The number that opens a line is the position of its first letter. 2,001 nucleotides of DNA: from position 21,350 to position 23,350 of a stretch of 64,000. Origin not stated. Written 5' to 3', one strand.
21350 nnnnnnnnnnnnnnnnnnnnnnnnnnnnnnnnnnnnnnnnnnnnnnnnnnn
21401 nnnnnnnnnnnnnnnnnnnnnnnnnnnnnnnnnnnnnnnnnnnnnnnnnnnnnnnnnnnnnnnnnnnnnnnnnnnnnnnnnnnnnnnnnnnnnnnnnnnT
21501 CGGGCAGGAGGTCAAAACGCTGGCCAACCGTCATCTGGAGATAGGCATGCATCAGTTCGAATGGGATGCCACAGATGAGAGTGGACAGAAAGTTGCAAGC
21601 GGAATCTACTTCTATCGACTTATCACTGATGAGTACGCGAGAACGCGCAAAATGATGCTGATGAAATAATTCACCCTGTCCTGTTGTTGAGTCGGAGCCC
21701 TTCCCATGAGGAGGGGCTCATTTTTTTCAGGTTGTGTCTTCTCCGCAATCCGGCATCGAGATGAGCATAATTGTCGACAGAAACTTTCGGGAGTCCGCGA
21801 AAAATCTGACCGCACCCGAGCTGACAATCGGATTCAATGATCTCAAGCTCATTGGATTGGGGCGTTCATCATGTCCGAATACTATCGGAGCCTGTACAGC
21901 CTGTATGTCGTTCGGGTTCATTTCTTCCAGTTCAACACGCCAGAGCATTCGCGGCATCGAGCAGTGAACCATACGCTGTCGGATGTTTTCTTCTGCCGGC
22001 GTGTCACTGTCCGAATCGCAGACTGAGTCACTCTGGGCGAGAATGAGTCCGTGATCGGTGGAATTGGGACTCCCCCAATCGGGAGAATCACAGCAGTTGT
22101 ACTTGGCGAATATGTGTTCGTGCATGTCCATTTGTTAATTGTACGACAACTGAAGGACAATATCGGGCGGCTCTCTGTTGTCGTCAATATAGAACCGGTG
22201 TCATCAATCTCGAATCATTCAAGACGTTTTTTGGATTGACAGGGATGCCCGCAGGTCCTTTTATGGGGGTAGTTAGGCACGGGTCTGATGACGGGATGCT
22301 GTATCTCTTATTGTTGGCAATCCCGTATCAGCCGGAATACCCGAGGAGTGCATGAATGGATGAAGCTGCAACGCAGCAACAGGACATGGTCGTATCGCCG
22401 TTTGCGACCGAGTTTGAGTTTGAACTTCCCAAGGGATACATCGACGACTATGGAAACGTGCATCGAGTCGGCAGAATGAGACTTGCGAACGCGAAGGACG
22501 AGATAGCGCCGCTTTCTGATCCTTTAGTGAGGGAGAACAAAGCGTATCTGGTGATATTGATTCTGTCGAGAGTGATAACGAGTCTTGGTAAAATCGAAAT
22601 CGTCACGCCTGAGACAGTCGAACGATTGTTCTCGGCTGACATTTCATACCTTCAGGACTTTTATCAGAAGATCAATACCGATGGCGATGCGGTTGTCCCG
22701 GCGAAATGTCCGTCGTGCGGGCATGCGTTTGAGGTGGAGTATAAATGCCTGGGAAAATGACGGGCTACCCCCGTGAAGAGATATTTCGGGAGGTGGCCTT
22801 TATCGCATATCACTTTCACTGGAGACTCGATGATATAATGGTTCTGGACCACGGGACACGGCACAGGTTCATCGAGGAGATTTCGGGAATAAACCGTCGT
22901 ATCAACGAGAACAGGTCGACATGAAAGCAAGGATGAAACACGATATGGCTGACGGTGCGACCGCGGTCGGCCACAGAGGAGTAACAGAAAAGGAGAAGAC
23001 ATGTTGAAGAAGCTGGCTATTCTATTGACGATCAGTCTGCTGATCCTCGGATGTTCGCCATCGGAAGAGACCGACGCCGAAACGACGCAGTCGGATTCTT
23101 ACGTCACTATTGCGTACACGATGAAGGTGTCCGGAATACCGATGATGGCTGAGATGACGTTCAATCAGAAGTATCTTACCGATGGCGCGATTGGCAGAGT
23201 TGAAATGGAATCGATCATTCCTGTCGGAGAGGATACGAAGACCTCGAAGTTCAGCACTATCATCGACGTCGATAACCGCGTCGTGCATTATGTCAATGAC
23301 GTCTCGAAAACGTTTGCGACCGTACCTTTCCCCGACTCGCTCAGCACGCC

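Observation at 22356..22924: Orphan tail-assembly-chaperone-like gene pair with a canonical -1 programmed frameshift signal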

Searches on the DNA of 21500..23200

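Call 61: search_rna_families(source=window, start=21500, end=23200, threshold=evalue, max_evalue=1)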
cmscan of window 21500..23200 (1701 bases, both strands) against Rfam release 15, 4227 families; matches with E-value up to 1: 0.
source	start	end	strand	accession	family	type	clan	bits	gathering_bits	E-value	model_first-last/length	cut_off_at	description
